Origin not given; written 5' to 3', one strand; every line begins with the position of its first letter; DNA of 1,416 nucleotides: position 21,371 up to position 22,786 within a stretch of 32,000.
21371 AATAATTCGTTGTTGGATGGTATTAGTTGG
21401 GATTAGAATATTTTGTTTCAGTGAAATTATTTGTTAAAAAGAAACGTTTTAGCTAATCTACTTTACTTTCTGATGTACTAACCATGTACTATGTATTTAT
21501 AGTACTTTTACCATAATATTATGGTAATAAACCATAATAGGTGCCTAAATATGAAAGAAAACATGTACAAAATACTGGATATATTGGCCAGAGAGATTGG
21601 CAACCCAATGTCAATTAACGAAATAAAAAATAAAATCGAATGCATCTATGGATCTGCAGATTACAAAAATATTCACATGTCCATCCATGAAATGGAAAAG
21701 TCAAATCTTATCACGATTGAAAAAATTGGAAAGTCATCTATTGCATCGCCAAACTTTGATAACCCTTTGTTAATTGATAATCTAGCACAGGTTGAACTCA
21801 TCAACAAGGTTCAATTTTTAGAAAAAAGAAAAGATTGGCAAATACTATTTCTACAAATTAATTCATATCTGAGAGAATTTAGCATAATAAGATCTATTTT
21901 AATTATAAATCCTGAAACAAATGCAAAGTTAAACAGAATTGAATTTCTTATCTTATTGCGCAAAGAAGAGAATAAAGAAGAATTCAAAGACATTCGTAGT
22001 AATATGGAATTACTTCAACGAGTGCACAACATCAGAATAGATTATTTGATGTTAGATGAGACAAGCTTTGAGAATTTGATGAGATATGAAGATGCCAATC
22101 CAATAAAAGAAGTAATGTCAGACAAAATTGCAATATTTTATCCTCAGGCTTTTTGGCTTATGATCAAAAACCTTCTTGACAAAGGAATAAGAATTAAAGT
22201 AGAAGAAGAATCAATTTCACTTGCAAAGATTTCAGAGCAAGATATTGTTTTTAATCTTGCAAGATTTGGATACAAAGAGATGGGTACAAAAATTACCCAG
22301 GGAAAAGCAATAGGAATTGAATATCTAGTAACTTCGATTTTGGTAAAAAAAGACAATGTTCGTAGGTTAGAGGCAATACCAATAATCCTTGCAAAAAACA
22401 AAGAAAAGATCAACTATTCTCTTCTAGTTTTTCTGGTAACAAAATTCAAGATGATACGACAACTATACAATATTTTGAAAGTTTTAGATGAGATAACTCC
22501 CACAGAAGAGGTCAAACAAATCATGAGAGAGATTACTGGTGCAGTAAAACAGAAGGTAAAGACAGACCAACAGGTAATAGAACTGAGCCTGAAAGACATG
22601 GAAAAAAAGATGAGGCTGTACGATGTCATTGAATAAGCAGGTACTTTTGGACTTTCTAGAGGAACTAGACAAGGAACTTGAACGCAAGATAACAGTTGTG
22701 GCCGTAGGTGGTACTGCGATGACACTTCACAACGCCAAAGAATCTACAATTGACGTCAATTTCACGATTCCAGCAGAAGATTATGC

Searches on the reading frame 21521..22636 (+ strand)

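Call 23: search_protein_families(library=pfam, proteins=[window:21521-22636:+], max_evalue=0.01)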
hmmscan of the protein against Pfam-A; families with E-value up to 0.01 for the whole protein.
window:21521-22636:+ (371 aa): 1 family
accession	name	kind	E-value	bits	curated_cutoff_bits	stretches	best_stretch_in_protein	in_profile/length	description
PF25212.1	HVO_A0114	-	0.0039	17.4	27.6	0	17-73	26-75/84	HVO_A0114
